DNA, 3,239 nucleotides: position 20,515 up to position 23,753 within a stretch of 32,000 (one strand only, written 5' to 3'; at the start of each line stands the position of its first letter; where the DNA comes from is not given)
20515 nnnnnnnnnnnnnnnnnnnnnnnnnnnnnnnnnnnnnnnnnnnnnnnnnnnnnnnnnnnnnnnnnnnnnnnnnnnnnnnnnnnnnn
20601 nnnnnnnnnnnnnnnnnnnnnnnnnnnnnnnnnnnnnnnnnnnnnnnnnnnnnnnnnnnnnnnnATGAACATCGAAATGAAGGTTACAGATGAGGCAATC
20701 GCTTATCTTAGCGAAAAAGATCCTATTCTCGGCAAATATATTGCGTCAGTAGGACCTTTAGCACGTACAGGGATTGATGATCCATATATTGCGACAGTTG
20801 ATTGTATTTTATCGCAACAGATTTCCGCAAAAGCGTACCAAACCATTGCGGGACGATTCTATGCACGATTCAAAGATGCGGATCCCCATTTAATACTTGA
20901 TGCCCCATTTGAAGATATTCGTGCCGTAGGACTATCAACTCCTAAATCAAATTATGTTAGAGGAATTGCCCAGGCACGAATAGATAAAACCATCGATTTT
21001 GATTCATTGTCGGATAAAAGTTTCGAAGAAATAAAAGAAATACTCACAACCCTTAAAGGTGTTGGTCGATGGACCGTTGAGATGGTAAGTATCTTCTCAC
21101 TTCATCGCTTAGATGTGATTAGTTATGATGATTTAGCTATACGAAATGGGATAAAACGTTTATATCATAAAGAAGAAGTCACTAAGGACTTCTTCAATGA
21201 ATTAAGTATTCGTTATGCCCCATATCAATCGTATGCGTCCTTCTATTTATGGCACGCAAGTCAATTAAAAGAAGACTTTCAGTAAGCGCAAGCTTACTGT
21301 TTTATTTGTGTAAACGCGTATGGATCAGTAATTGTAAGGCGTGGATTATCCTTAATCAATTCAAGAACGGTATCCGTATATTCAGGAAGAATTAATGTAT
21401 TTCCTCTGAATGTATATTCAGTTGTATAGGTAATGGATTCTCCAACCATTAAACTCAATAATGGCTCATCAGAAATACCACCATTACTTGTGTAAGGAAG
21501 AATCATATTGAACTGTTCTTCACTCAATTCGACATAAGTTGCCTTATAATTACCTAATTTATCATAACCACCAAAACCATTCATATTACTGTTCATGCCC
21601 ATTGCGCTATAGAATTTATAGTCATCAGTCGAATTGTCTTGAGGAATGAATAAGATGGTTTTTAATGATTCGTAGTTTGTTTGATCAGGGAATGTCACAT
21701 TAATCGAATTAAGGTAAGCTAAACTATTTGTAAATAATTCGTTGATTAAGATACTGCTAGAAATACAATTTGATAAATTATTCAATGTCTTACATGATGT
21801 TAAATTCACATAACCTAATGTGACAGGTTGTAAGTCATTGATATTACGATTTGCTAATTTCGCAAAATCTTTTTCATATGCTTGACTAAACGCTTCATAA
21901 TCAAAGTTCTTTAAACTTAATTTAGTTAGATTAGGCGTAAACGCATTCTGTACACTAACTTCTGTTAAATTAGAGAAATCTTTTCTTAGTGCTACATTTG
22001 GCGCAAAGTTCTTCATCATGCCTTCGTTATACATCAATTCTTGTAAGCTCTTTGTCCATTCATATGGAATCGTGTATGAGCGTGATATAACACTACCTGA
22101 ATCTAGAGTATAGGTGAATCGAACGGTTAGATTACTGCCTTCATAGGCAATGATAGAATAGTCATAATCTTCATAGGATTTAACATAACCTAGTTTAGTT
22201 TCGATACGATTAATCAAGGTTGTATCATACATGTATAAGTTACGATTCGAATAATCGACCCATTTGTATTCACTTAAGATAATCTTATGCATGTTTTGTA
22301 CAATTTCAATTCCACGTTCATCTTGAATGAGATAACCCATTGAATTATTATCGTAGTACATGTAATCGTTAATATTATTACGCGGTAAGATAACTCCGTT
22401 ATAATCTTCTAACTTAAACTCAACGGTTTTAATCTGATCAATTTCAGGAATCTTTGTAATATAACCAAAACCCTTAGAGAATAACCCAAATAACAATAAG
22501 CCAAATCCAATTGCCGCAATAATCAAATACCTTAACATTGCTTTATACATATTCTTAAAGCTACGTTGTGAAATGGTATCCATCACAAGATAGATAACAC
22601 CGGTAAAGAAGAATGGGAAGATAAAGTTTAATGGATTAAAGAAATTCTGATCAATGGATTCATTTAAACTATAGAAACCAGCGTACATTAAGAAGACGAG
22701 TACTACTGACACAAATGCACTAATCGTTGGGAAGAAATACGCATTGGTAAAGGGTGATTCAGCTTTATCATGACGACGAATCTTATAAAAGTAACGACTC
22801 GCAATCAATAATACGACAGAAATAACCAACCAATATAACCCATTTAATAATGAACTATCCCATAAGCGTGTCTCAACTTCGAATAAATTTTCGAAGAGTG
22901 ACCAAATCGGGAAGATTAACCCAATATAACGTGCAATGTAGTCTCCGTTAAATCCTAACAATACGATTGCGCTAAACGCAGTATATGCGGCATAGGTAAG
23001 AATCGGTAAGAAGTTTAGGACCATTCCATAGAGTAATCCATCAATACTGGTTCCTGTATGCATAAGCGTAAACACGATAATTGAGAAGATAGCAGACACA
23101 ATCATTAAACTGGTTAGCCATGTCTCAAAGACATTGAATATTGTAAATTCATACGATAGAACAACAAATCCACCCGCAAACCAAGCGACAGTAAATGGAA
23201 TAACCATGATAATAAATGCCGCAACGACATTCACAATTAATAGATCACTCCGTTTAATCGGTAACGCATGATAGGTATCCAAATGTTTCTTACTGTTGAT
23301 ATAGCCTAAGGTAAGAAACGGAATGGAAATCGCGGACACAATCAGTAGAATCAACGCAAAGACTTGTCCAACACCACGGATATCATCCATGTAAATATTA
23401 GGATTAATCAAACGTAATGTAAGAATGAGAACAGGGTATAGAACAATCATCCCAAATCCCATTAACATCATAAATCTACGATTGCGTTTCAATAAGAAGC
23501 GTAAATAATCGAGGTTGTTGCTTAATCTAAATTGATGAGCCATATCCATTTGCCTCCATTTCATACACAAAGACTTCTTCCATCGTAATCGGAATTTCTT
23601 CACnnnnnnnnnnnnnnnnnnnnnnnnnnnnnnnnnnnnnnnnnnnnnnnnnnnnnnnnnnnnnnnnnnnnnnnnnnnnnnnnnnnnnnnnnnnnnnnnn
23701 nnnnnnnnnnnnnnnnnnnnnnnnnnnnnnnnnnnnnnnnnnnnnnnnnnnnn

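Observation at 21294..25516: Candidate novel signalling/transport operon: YtrA-type GntR, sensor-less histidine kinase, ABC ATPase and 10-TM permease with a large ectodomain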

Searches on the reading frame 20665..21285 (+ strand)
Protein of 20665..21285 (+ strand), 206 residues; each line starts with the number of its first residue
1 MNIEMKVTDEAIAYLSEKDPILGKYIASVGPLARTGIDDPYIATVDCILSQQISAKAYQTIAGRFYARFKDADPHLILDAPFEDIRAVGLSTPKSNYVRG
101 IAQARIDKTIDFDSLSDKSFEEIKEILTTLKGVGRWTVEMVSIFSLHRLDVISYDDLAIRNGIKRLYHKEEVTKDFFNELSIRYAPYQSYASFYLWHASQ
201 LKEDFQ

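Call 3: search_protein_families(library=pfam, proteins=[window:20665-21285:+], max_evalue=0.01)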
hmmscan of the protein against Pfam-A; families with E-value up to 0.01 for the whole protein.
window:20665-21285:+ (206 aa): 1 family
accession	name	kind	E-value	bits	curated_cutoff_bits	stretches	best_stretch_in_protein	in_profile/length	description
PF00730.31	HhH-GPD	-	5.5e-14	52.9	26.2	1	45-172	1-92/108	HhH-GPD superfamily base excision DNA repair protein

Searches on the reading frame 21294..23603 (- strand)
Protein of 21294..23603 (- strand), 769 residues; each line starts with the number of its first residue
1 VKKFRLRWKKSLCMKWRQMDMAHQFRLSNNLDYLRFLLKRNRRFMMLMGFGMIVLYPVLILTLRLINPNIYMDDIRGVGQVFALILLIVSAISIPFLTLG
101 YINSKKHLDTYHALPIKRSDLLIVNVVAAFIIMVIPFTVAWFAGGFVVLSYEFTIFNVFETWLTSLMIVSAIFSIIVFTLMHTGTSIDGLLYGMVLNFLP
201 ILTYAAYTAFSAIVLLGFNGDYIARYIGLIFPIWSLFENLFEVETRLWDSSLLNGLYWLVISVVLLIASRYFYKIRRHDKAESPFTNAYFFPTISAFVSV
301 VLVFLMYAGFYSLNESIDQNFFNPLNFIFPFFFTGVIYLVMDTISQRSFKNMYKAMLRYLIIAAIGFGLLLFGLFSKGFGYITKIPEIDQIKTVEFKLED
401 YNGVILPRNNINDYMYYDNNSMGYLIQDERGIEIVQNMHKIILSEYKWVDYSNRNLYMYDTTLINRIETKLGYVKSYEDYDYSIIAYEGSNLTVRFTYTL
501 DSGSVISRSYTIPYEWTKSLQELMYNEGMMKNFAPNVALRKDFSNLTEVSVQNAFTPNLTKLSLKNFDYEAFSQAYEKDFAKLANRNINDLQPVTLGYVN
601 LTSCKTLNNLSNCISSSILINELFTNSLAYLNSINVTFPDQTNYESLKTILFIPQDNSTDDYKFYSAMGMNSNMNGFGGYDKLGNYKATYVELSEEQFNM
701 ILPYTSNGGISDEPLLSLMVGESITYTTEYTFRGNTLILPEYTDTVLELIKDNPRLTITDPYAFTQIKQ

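Call 3: search_protein_families(library=pfam, proteins=[window:21294-23603:-], max_evalue=0.01)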
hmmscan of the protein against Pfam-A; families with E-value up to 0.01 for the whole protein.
window:21294-23603:- (769 aa): 0 families

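Call 5: search_protein_families(library=ncbifam, proteins=[window:21294-23543:-], max_evalue=0.1)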
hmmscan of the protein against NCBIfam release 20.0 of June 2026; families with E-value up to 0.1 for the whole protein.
window:21294-23543:- (749 aa): 0 families
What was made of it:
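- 21294..23543 (-): Permease, 749 aa. It has an N-terminal amphipathic helix, a six-TM type V (ABC-2) fold, three further TM helices and a C-terminal alpha/beta domain (about residues 360-749) predicted to lie outside the cell. There is no Pfam or NCBIfam match (calls 3, 5).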

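Call 14: find_homologous_proteins(query=window:21294-23543:-)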
Query window:21294-23543:- (749 aa): 71 proteins with E <= 0.001 among 8000 candidates.
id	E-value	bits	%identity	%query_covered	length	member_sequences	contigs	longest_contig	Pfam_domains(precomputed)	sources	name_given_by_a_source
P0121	0.0e+0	1574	94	100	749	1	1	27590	-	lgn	-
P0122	0.0e+0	1518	90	100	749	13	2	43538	-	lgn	-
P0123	0.0e+0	1515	90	100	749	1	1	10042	-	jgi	-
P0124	0.0e+0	1459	86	100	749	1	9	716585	-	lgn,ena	-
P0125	0.0e+0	1362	80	100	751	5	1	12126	-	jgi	jgi:ABC-2 type transport system permease protein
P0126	0.0e+0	1349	80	100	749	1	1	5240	-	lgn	-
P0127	0.0e+0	1346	80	100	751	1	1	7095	-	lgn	-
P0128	0.0e+0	1338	81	100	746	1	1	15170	-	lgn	-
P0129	0.0e+0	1317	78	100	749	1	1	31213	-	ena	-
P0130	0.0e+0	1312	78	100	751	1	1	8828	-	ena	-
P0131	0.0e+0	1312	77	100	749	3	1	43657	-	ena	-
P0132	0.0e+0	1312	78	100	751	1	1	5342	-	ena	-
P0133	0.0e+0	1311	78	100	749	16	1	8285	-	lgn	-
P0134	0.0e+0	1311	78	100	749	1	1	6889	-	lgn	-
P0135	0.0e+0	1311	77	100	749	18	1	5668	-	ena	-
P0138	0.0e+0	1292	77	100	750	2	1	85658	-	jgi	jgi:hypothetical protein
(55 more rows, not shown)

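Call 16: find_related_loci(query=A1, collection=genome_contigs, flank=10000)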
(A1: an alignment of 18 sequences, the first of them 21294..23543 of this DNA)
Query A1 (749 aa) in genome_contigs; peptide patterns used: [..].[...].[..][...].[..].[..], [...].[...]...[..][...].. (x = any residue, [..] = any of these).
124 stretches matched a pattern; 44 encode a relative of the query (tblastn E <= 1e-3); 43 distinct loci.
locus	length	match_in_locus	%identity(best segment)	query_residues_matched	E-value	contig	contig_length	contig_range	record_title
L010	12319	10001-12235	76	1-749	0e+0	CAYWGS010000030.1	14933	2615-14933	MAG TPA_asm: uncultured Erysipelotrichaceae bacterium isolate binchicken_co263_333 genome assembly, contig: NODE_3275_le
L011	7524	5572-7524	78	1-653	0e+0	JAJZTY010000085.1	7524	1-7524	MAG: Bacillota bacterium isolate SKS3.bin96 NODE_16666_length_7524_cov_5.479924, whole genome shotgun sequence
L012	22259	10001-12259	58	1-749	0e+0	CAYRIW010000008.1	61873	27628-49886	MAG TPA_asm: uncultured Erysipelotrichaceae bacterium isolate SRP192927_co1_584 genome assembly, contig: NODE_577_length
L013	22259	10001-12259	58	1-749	0e+0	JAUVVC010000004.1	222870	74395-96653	MAG: Erysipelotrichaceae bacterium isolate CSMAG_1154 CSMAG_1154_k127_308499_length_222870_cov_20.9991, whole genome sho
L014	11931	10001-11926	59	1-645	0e+0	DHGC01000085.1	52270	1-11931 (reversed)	MAG TPA_asm: Erysipelotrichaceae bacterium UBA4808 UBA4808_contig_12096, whole genome shotgun sequence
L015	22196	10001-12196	43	1-744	4e-172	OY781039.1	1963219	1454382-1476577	MAG: Erysipelotrichaceae bacterium isolate a6ca34db-146c-4b31-b779-49751cb40439 genome assembly, chromosome: 1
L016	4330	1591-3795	39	1-743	6e-168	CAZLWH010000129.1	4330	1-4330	MAG TPA_asm: uncultured Erysipelotrichaceae bacterium isolate SRP272421_co2_819 genome assembly, contig: NODE_86768_leng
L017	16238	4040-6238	39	1-742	3e-159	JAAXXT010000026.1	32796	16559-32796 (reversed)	MAG: Erysipelotrichaceae bacterium isolate W9_Combined_metabat2_129 W9_Combined_metabat2_129_NODE_738, whole genome shot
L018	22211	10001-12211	39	1-742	3e-157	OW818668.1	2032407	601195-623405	metagenome genome assembly, chromosome: 1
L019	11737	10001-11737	42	1-584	2e-141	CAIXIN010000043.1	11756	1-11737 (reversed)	uncultured bacterium isolate Loclat_bin-03787 genome assembly, contig: bin-03787:043/284, whole genome shotgun sequence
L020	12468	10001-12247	35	1-744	5e-141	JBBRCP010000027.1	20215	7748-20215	MAG: Erysipelotrichales bacterium isolate Co_metawrap_2408 Cmw_2408_k141_13360359_length_20215_cov_11.9956, whole genome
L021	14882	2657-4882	39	1-742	3e-140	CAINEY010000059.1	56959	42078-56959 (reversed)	uncultured bacterium isolate LaPlata_bin-0469 genome assembly, contig: bin-0469:59/63, whole genome shotgun sequence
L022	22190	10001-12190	42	1-744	2e-177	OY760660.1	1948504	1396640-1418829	MAG: Erysipelotrichaceae bacterium isolate c7340cc5-1f84-471e-8e8a-bd11882d2f9e genome assembly, chromosome: 1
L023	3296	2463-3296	72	1-278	3e-136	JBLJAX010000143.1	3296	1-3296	MAG: Erysipelotrichaceae bacterium isolate FCR3224_Bin.22_lim Bin.22.NODE_5552_length_3296_cov_5.058007, whole genome sh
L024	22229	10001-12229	35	1-735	6e-131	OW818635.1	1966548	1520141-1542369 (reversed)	metagenome genome assembly, chromosome: 1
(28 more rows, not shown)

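Call 41: predict_structure(alignment_id=A3)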
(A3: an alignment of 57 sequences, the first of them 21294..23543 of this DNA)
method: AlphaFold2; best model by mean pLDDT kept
length: 749 residues; sequences in the alignment: 57
mean_pLDDT: 82.8   pTM: 0.75
mean pLDDT of the five models: 82.8, 82.8, 79.7, 75.0, 75.0
residues with pLDDT >= 90: 205; 70-90: 439; 50-70: 104; < 50: 1
segments of 3 or more residues with pLDDT < 50: none
pLDDT, mean of each block of 10 residues (from residue 1): 68 82 80 77 83 80 88 83 65 72 87 89 82 83 92 91 81 88 87 76 76 85 68 90 91 75 73 89 90 71 86 91 81 88 92 76 80 89 75 56 86 94 86 64 80 89 66 88 86 88 89 88 90 86 91 95 87 91 84 87 94 90 79 75 85 64 78 91 91 90 72 87 93 86 64
secondary structure, 60 per line:
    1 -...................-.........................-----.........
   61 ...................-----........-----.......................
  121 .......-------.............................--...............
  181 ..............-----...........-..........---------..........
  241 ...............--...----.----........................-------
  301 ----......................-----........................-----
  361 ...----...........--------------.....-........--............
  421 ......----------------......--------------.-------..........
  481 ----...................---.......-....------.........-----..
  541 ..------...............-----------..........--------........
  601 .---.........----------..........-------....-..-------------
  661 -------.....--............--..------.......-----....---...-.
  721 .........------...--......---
elements in order (helices of 4 or more, strands of 3 or more residues): H2-20 H22-46 H52-79 H85-92 H98-127 H135-162 H166-194 H200-210 H212-221 H231-255 H270-293 H305-326 H332-355 E371-378 H393-397 H399-402 E403-406 H409-426 H443-448 E471-480 E485-493 H494-503 H507-513 H515-518 E525-533 E539-542 H549-563 E575-584 E593-601 H605-613 E627-633 E668-672 H675-684 E697-703 E709-712 E716-718 H720-729 E736-738 H741-745
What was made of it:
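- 21294..23543 (-): The AlphaFold2 model has pLDDT 83 and pTM 0.75, with helix boundaries (call 41).
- On Bce-type transporter / two-component module: There are 9 TM helices with a C-terminal domain (call 41).
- On ABC-2 / type V ABC exporter: The AlphaFold2 model has helices at 2-20, 22-46, 52-79, 98-127, 135-162, 166-194, 200-221 (two short helices) and 231-255 (call 41).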

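Call 44: fold_search(model_id=the predicted structure, library=pdb)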
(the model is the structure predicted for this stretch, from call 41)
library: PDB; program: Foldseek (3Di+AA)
matches with E <= 10: 314; with E <= 0.001: 0
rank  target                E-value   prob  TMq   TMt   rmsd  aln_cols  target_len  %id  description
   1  7znq_Y                2.6e-02  1.00  0.27  0.65   5.3       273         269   12  ABC transporter complex NosDFYL in GDN (released 2022-08-03)
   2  7qba_E                3.0e-02  1.00  0.28  0.73   4.1       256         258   11  CryoEM structure of the ABC transporter NosDFY complexed with nitrous oxide reductase NosZ (released 2022-08-03)
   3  8f4r_B                3.0e-02  0.13  0.09  0.08  25.5       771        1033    9  Gentamicin bound aminoglycoside efflux pump AcrD (released 2022-12-28)
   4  7o0y_E                3.7e-02  1.00  0.25  0.66   5.3       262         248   14  ABC transporter NosDFY, nucleotide-free in GDN (released 2022-04-13)
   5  7znq_y                5.0e-02  1.00  0.26  0.68   4.7       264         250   12  ABC transporter complex NosDFYL in GDN (released 2022-08-03)
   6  7rr7_B                5.0e-02  0.14  0.10  0.09  24.7       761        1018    9  Multidrug efflux pump subunit AcrB (released 2022-08-17)
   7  7o0y_D                6.0e-02  1.00  0.26  0.64   5.1       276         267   14  ABC transporter NosDFY, nucleotide-free in GDN (released 2022-04-13)
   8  8f4n_A                8.8e-02  0.10  0.10  0.08  25.0       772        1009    9  Dimer of aminoglycoside efflux pump AcrD (released 2022-12-28)
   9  7o12_E                9.2e-02  1.00  0.26  0.68   4.7       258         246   13  ABC transporter NosDFY, AMPPNP-bound in GDN (released 2022-04-13)
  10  7o0z_D                1.0e-01  1.00  0.25  0.59   5.5       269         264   13  ABC transporter NosFY, nucleotide-free in GDN (released 2022-11-02)
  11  6zof_A                1.1e-01  0.09  0.09  0.08  25.0       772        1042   10  Fusidic acid binding to the TM7/TM8 groove of AcrB-F380A T protomer (released 2021-05-19)
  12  6hbu_A                1.1e-01  1.00  0.25  0.31   5.7       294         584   12  Cryo-EM structure of the ABCG2 E211Q mutant bound to ATP and Magnesium (released 2018-11-07)
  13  8k1m_B                1.3e-01  0.98  0.25  0.34  18.6       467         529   11  mycobacterial efflux pump, apo state (released 2024-07-17)
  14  8qzq_A                1.3e-01  0.08  0.09  0.07  24.7       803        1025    9  Single particle cryo-EM co-structure of E. coli AcrB with bound BDM91531 inhibitor (released 2024-11-06)
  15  7qkr                  1.4e-01  0.12  0.08  0.06  32.9       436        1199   13  Cryo-EM structure of ABC transporter STE6-2p from Pichia pastoris with Verapamil at 3.2 A resolution (released 2022-10-26)
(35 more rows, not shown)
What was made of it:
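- On Bce-type transporter / two-component module: The N-terminal TMD matches the type V fold of NosY and ABCG2 (call 44).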

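Call 67: find_encoding_contigs(protein=P0138, flank=3000, max_places=3)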
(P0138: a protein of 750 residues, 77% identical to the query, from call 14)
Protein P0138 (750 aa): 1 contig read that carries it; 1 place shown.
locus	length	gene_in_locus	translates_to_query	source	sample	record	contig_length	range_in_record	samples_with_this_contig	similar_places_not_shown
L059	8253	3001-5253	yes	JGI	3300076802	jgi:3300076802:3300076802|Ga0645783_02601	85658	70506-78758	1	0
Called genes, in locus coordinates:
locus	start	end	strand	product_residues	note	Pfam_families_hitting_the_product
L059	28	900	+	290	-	PF01988:VIT1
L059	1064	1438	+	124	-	PF00392:GntR, PF02082:Rrf2 (weak), PF13730:HTH_36 (weak)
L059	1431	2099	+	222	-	PF00512:HisKA, PF02518:HATPase_c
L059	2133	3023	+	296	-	PF00005:ABC_tran, PF13304:AAA_21 (weak)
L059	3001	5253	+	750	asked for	-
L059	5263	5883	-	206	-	PF00730:HhH-GPD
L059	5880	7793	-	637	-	PF00133:tRNA-synt_1, PF01406:tRNA-synt_1e (faint), PF01921:tRNA-synt_1f (faint), PF09334:tRNA-synt_1g, PF00133:tRNA-synt_1, PF19303:Anticodon_3, PF01588:tRNA_bind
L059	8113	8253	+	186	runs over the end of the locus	PF02417:Chromate_transp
